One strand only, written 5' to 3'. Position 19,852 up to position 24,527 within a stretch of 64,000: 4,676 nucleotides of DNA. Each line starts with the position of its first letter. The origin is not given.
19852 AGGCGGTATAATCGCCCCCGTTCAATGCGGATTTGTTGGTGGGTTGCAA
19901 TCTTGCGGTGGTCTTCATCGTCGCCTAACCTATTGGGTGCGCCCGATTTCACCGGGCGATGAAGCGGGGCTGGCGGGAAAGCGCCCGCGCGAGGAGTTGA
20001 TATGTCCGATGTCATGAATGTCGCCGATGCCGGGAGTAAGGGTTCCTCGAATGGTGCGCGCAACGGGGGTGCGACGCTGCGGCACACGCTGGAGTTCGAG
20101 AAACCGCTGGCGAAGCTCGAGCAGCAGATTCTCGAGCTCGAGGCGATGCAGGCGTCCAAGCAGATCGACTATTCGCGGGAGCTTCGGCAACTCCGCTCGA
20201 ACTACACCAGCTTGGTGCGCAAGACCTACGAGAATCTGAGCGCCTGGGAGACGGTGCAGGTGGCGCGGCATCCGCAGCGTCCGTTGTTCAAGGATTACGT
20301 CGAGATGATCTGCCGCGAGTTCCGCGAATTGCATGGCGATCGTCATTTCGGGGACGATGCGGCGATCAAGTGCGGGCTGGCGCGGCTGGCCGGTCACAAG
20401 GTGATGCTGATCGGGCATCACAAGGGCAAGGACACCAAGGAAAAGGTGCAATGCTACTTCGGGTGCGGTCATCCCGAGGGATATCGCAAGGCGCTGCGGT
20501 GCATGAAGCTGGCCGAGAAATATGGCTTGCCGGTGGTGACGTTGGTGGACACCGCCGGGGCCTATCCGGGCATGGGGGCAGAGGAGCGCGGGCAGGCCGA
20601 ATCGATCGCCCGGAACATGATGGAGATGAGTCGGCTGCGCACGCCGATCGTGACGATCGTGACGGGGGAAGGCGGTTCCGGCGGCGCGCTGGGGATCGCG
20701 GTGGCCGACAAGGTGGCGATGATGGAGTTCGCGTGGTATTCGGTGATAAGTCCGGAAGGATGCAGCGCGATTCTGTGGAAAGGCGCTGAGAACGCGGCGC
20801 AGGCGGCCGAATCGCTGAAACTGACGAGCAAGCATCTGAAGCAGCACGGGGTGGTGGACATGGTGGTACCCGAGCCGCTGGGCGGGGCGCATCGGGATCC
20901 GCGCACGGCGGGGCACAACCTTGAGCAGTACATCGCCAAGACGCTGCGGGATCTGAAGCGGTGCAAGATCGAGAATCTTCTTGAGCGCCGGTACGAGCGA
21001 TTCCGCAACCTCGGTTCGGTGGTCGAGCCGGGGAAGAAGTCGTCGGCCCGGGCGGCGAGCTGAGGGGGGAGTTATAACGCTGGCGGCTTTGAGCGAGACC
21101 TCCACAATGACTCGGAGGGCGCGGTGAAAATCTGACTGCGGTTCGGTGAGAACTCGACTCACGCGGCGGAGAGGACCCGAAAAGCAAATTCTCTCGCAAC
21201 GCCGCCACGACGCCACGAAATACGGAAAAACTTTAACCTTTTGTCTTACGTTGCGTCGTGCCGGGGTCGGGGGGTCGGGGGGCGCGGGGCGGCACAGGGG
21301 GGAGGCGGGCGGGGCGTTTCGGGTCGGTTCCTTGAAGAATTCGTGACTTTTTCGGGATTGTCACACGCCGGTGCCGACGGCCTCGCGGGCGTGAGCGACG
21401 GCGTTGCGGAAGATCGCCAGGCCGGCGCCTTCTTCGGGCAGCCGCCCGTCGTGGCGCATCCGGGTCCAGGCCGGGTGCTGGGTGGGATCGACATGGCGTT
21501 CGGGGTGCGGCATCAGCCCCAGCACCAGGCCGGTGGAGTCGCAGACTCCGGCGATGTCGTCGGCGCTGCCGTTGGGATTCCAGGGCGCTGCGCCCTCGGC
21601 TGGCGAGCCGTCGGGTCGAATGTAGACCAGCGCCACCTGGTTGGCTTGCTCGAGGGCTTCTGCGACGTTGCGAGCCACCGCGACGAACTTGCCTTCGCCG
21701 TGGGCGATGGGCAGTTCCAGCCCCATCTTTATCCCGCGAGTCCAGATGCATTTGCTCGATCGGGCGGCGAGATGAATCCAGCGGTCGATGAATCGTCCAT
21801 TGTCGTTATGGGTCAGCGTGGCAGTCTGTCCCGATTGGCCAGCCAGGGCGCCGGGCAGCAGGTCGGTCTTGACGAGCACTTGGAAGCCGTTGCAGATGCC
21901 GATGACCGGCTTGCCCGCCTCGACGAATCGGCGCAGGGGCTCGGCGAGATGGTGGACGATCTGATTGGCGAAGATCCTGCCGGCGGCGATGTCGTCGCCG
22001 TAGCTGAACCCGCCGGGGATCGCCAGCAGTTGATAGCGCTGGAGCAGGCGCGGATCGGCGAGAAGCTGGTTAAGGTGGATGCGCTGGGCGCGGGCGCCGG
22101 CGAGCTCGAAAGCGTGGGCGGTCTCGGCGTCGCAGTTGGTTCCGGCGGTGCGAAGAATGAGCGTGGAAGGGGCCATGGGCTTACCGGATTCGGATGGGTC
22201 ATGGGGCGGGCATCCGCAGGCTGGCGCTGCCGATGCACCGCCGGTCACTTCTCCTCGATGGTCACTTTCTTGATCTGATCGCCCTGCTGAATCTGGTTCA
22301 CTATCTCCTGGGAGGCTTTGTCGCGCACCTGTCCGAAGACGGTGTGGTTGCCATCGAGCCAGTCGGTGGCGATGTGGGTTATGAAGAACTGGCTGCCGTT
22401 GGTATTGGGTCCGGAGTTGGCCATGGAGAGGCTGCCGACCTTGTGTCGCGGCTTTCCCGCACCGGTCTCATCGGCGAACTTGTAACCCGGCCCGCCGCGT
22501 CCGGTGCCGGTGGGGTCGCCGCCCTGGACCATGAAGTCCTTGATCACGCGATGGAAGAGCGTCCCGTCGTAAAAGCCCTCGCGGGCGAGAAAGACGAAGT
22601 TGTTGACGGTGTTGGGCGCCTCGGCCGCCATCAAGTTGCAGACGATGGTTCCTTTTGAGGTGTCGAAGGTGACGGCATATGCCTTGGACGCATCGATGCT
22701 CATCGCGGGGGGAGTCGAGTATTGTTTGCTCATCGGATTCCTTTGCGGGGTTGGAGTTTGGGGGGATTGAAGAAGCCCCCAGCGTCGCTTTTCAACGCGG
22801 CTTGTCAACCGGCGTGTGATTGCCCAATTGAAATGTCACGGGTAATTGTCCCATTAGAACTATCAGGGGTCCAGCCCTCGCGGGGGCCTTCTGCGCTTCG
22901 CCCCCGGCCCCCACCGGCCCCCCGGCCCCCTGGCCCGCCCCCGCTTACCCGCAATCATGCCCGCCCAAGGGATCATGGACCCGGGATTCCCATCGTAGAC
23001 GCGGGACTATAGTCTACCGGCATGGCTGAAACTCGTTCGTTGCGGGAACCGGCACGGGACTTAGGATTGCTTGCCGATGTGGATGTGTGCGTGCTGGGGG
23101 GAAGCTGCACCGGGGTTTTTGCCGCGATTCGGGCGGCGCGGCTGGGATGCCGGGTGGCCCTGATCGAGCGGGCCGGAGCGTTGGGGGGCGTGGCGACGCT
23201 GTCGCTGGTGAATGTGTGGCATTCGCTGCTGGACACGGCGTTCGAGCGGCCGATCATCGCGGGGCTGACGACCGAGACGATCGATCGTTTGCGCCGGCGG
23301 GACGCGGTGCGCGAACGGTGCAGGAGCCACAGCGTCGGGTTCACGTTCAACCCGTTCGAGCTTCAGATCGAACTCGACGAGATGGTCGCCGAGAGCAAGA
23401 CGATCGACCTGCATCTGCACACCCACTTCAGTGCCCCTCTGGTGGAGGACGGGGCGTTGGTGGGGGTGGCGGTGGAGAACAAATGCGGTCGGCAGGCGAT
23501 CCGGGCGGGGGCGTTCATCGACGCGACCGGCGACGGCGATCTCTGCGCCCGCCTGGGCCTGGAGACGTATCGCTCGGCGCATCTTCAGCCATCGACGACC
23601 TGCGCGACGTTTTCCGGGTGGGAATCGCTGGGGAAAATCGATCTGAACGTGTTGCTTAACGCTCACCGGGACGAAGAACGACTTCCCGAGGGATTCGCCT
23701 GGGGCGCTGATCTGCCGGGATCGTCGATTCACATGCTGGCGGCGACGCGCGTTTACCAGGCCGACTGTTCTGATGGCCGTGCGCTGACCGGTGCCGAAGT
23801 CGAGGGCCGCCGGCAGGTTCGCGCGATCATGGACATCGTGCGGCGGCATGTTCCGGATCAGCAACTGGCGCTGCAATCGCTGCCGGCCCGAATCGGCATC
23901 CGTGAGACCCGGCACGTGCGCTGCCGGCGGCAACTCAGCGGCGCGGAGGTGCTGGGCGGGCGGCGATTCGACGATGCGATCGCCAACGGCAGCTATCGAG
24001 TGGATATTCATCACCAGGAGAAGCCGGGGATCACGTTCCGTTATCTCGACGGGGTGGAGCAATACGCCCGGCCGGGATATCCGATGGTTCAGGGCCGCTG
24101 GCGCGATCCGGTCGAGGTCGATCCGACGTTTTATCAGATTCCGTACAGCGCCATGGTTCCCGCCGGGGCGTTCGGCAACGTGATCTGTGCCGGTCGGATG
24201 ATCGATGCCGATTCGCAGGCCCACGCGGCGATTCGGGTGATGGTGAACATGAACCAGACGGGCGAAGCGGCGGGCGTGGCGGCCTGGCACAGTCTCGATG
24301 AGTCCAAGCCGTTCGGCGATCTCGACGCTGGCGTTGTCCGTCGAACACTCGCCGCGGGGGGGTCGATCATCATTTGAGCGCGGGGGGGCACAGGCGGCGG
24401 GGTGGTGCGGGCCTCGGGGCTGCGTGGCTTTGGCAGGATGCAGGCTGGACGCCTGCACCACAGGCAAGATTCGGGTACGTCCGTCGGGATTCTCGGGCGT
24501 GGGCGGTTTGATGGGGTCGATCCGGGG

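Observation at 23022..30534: Translationally coupled methyltransferase-glycosyltransferase cluster suggesting a lipid-linked methyl-sugar modification pathway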

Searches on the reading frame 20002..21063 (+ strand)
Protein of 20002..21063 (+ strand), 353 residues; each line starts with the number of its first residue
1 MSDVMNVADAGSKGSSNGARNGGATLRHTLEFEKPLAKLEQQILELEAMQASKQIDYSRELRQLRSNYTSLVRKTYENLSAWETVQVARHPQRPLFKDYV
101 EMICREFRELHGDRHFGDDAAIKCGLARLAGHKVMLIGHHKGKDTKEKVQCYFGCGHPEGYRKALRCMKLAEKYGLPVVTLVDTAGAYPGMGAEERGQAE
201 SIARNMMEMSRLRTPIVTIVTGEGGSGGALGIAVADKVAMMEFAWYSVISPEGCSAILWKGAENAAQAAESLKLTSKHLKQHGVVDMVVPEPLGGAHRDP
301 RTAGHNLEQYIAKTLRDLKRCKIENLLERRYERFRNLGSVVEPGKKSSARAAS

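Call 12: search_protein_families(library=pfam, proteins=[window:20002-21063:+], max_evalue=0.001)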
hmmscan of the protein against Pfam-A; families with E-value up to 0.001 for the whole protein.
window:20002-21063:+ (353 aa): 2 families
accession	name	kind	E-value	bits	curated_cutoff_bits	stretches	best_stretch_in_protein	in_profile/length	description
PF03255.19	ACCA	-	3.9e-140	466.8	23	1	30-338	2-310/310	Acetyl co-enzyme A carboxylase carboxyltransferase-like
PF01039.27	Carboxyl_trans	-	4.2e-17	62.4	22.3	1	124-270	286-428/493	Carboxyl transferase domain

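Call 63: find_homologous_proteins(query=window:20002-21063:+, max_evalue=1e-50)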
Query window:20002-21063:+ (353 aa): 7997 proteins with E <= 1e-50 among 8000 candidates; the best 120 are listed.
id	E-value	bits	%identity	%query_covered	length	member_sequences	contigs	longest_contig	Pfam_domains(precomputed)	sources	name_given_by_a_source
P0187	4.2e-235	797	100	100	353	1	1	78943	PF01039.28,PF03255.20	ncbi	-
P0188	2.1e-194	663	85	94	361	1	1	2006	PF01039.28,PF03255.20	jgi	-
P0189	3.7e-193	659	83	95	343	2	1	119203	PF01039.28,PF03255.20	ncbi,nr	ncbi:MAG TPA: acetyl-CoA carboxylase carboxyltransferase subunit alpha [Tepidisphaeraceae bacterium]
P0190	5.8e-190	649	84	96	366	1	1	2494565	PF01039.28,PF03255.20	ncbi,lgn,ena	-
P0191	3.2e-189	646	83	93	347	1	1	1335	PF01039.28,PF03255.20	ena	-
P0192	3.5e-189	646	80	98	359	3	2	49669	PF01039.28,PF03255.20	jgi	jgi:acetyl-CoA carboxylase carboxyl transferase subunit alpha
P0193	3.5e-189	646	85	93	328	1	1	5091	PF01039.28,PF03255.20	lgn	-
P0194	3.8e-189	646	83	93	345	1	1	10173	PF01039.28,PF03255.20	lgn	-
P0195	3.9e-189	646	83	96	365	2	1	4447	PF01039.28,PF03255.20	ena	-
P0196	1.8e-188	644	81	98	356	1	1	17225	PF01039.28,PF03255.20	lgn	-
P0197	2.4e-188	643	81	97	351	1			PF01039.28,PF03255.20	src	-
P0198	3.5e-188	643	82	95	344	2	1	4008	PF01039.28,PF03255.20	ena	-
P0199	3.6e-188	643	82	95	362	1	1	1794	PF01039.28,PF03255.20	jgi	jgi:acetyl-CoA carboxylase carboxyl transferase subunit alpha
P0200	5.1e-188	642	78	100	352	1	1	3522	PF01039.28,PF03255.20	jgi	jgi:acetyl-CoA carboxylase carboxyl transferase subunit alpha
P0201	8.7e-188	642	78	100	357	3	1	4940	PF01039.28,PF03255.20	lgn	-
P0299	6.7e-182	622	82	92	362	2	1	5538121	PF01039.28,PF03255.20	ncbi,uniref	ncbi:acetyl-CoA carboxylase carboxyltransferase subunit alpha [Fontivita pretiosa]|uniref:acetyl-CoA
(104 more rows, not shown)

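Call 64: find_encoding_contigs(protein=P0190, flank=10000, max_places=1)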
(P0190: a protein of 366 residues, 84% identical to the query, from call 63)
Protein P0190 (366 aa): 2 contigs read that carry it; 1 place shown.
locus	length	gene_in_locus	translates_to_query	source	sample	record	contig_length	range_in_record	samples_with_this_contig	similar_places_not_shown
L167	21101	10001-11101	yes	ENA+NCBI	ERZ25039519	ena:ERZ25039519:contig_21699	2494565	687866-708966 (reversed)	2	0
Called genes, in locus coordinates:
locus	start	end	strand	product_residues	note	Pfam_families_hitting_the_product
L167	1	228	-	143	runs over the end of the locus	PF01609:DDE_Tnp_1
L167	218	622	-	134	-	PF13340:DUF4096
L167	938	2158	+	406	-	-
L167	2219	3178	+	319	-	PF03631:Virul_fac_BrkB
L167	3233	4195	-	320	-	PF00389:2-Hacid_dh, PF02826:2-Hacid_dh_C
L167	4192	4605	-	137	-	-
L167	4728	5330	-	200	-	PF21176:RecR_HhH, PF02132:RecR_ZnF, PF01751:Toprim (weak), PF13662:Toprim_4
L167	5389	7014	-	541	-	PF02384:N6_Mtase, PF07669:Eco57I, PF22837:M_Eco57I_C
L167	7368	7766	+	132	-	PF13340:DUF4096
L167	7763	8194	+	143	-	PF01609:DDE_Tnp_1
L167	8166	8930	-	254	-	PF09572:RE_XamI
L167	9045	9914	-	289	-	PF02153:PDH_N, PF20463:PDH_C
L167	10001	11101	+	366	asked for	PF03255:ACCA, PF01039:Carboxyl_trans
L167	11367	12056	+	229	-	PF02517:Rce1-like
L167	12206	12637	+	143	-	-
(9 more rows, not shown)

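Call 65: find_encoding_contigs(protein=P0189, flank=10000, max_places=1)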
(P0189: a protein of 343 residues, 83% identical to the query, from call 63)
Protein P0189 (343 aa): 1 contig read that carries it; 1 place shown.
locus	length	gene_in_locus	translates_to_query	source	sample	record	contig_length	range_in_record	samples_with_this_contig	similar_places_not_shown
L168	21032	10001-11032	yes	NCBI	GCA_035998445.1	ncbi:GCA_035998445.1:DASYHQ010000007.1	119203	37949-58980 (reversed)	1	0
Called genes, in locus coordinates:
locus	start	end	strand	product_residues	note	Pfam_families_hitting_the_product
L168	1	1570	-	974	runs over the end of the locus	PF12951:PATR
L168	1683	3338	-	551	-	PF00150:Cellulase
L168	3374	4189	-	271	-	PF07963:N_methyl (weak), PF07596:SBP_bac_10 (weak)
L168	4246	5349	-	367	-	PF00392:GntR, PF00532:Peripla_BP_1, PF13407:Peripla_BP_4, PF13377:Peripla_BP_3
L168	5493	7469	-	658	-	-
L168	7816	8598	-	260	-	PF00459:Inositol_P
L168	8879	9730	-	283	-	PF03807:F420_oxidored (weak), PF02153:PDH_N, PF20463:PDH_C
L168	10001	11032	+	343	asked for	PF03255:ACCA, PF01039:Carboxyl_trans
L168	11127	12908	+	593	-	PF00989:PAS, PF13188:PAS_8 (weak), PF13426:PAS_9, PF08447:PAS_3, PF08448:PAS_4, PF08447:PAS_3, PF00512:HisKA, PF02518:HATPase_c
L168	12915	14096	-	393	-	PF00535:Glycos_transf_2, PF13641:Glyco_tranf_2_3, PF13632:Glyco_trans_2_3 (faint)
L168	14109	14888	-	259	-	PF00535:Glycos_transf_2, PF13641:Glyco_tranf_2_3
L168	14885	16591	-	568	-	PF13439:Glyco_transf_4, PF13579:Glyco_trans_4_4, PF20706:GT4-conflict, PF00534:Glycos_transf_1, PF13692:Glyco_trans_1_4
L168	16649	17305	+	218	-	PF13489:Methyltransf_23 (weak)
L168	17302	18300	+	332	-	PF01522:Polysacc_deac_1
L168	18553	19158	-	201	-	PF21176:RecR_HhH, PF02132:RecR_ZnF, PF01751:Toprim, PF13662:Toprim_4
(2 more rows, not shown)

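Call 66: find_encoding_contigs(protein=P0299, flank=10000, max_places=1)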
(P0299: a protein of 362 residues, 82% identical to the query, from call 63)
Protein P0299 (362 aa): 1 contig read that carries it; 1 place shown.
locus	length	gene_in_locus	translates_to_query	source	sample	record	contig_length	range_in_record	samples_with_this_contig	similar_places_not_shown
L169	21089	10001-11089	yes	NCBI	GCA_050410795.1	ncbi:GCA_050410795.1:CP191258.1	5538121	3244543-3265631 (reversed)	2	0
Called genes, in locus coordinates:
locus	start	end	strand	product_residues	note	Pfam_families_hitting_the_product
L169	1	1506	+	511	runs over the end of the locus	-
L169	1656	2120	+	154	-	PF07366:SnoaL, PF12680:SnoaL_2, PF14534:DUF4440 (weak)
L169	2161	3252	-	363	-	-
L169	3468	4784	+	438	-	PF00180:Iso_dh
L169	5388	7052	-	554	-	PF19830:DUF6311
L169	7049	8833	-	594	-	PF19830:DUF6311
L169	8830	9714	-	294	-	PF03446:NAD_binding_2 (weak), PF03807:F420_oxidored (weak), PF02153:PDH_N, PF20463:PDH_C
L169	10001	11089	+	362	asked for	PF03255:ACCA, PF01039:Carboxyl_trans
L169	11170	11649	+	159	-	PF00507:Oxidored_q4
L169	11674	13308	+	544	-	PF13424:TPR_12 (faint), PF13428:TPR_14 (faint), PF13431:TPR_17 (faint), PF13374:TPR_10 (faint), PF14559:TPR_19 (faint), PF13414:TPR_11 (weak), PF00515:TPR_1, PF07719:TPR_2 (weak), +1 more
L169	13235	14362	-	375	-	PF02606:LpxK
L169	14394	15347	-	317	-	PF00749:tRNA-synt_1c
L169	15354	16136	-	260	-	-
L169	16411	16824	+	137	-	PF05066:HARE-HTH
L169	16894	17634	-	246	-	PF00005:ABC_tran, PF02463:SMC_N (faint), PF13304:AAA_21 (faint)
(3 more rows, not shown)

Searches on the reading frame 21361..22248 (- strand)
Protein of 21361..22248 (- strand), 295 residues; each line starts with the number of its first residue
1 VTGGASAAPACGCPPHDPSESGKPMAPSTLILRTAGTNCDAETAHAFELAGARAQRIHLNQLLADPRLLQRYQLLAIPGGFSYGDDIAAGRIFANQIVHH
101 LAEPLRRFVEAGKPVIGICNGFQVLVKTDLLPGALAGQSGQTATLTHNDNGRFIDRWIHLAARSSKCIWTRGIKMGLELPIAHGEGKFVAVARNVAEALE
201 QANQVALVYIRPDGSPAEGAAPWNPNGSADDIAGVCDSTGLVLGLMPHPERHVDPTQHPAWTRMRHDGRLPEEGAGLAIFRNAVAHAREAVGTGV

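Call 12: search_protein_families(library=pfam, proteins=[window:21361-22248:-], max_evalue=0.001)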
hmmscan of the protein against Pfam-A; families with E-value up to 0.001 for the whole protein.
window:21361-22248:- (295 aa): 4 families
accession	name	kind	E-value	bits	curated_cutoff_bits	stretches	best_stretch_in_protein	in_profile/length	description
PF13507.12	GATase_5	-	1.4e-75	254.2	27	1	27-285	2-258/260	CobB/CobQ-like glutamine amidotransferase domain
PF01965.30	DJ-1_PfpI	-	1.4e-06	28.6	26.6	1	36-134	27-116/165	DJ-1/PfpI family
PF07685.20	GATase_3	-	7.2e-06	26.2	27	1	69-128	37-91/196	CobB/CobQ-like glutamine amidotransferase domain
PF00117.34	GATase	-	0.0009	19.4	22.8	0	69-127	40-87/190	Glutamine amidotransferase class-I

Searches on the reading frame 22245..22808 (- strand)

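Call 12: search_protein_families(library=pfam, proteins=[window:22245-22808:-], max_evalue=0.001)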
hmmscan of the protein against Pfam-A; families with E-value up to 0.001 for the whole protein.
window:22245-22808:- (187 aa): 1 family
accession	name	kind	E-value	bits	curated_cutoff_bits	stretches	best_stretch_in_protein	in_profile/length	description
PF00160.26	Pro_isomerase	-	7.8e-46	156.7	21.7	1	46-180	2-144/159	Cyclophilin type peptidyl-prolyl cis-trans isomerase/CLD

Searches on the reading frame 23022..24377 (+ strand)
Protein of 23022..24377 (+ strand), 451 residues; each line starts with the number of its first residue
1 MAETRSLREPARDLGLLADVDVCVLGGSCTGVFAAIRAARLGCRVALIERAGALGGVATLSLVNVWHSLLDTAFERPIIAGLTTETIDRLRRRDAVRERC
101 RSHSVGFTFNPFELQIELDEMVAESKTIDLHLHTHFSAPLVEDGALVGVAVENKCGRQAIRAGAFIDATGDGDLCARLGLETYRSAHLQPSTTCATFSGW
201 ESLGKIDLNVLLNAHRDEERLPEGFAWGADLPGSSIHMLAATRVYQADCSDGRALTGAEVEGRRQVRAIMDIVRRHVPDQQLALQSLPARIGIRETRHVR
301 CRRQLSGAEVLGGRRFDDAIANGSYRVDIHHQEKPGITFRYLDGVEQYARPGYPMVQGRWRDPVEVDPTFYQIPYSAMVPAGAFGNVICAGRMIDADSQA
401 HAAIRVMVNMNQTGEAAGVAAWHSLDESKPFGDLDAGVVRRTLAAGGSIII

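Call 5: search_protein_families(library=pfam, proteins=[window:23022-24377:+], max_evalue=0.01)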
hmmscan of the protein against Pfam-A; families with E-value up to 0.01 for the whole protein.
window:23022-24377:+ (451 aa): 7 families
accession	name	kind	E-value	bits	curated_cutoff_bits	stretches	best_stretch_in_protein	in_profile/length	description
PF12831.13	FAD_oxidored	-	5.4e-80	270.1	27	1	21-443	1-416/416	FAD dependent oxidoreductase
PF01266.30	DAO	-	0.00033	20.7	27.9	1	21-94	1-75/353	FAD dependent oxidoreductase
PF01134.28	GIDA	-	0.00038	20.1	22.1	1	21-180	1-160/391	Glucose inhibited division protein A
PF07992.20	Pyr_redox_2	-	0.0015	18.4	26.1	1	21-53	144-176/291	Pyridine nucleotide-disulphide oxidoreductase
PF03486.20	HI0933_like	-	0.0028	17.6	50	1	21-55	2-36/244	HI0933-like protein Rossmann domain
PF13450.12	NAD_binding_8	-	0.006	17.3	21.9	0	24-59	1-36/68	NAD(P)-binding Rossmann-like domain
PF00890.30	FAD_binding_2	-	0.0071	16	20.4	0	21-60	1-40/414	FAD binding domain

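Call 6: search_protein_families(library=ncbifam, proteins=[window:23022-24377:+], max_evalue=0.01)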
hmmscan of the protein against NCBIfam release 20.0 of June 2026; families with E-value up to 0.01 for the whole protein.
window:23022-24377:+ (451 aa): 30 families (the best 25 are shown)
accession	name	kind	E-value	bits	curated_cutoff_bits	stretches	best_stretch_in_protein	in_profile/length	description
NF004789.0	PRK06134.1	subfamily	7.6e-07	28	747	1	18-66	11-59/581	FAD-dependent oxidoreductase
NF005510.0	PRK07121.1-3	subfamily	2.5e-06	26.5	481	1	18-64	21-67/492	FAD-binding protein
NF041080.1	DGGGPL_reductase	equivalog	5.7e-06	25.5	580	1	21-174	3-158/447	digeranylgeranylglycerophospholipid reductase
NF005882.1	PRK07843.1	equivalog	1.2e-05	23.9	788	1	20-66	2-48/547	3-oxosteroid 1-dehydrogenase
NF009477.0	PRK12843.1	equivalog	1.3e-05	23.9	758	1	18-66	15-63/578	FAD-dependent oxidoreductase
NF049967.1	QhpG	equivalog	1.7e-05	24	240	1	22-52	1-31/423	flavin-dependent monooxygenase QhpG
NF005508.0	PRK07121.1-1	equivalog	1.9e-05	23.4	537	1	18-61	19-62/497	FAD-binding protein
TIGR01350.1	lipoamide_DH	equivalog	2.9e-05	23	408.8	1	20-57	2-38/461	dihydrolipoyl dehydrogenase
TIGR03467.1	HpnE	equivalog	3.2e-05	23.4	283.05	1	22-91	1-68/430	hydroxysqualene dehydroxylase HpnE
NF009476.0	PRK12839.1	equivalog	0.00011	20.6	940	1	18-67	7-56/572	FAD-dependent oxidoreductase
NF005512.0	PRK07121.1-5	subfamily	0.00018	20.2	812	1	19-61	21-63/489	FAD-binding protein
NF003585.0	PRK05249.1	equivalog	0.00019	20.2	465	1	19-59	6-46/464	Si-specific NAD(P)(+) transhydrogenase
TIGR03997.1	mycofact_OYE_2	equivalog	0.00038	19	793.15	1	21-60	381-420/645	mycofactocin system FadH/OYE family oxidoreductase 2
NF009474.0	PRK12837.1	equivalog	0.001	18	675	0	19-61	7-48/513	FAD-binding protein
NF053677.1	Desat2ChcC2Cyan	equivalog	0.0021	16.5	900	1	20-66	1-47/558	4-oxocyclohex-2-ene-1-carboxylate 5-dehydrogenase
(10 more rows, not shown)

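Call 31: list_cluster_members(proteins=[P0001, P0064, window:23022-24377:+, window:26160-26927:+, window:26924-27568:+, window:29263-30534:+, window:20002-21063:+])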
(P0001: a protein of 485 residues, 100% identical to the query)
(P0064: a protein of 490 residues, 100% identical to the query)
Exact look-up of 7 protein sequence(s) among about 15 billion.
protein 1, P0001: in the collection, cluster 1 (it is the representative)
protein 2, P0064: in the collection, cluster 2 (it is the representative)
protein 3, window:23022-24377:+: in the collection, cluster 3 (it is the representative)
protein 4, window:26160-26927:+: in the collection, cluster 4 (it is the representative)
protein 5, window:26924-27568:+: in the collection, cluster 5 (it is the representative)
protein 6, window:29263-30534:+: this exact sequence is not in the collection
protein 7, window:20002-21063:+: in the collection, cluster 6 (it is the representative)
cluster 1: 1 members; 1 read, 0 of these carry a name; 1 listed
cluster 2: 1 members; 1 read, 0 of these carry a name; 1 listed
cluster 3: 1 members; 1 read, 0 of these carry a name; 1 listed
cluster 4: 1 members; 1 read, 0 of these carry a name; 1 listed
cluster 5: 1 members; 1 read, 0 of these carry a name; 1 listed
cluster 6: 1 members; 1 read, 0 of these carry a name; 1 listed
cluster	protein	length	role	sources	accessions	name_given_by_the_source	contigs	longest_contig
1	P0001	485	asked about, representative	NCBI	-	-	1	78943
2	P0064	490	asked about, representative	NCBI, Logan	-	-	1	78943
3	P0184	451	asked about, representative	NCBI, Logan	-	-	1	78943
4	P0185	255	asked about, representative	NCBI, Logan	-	-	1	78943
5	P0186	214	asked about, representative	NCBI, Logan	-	-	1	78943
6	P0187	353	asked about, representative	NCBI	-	-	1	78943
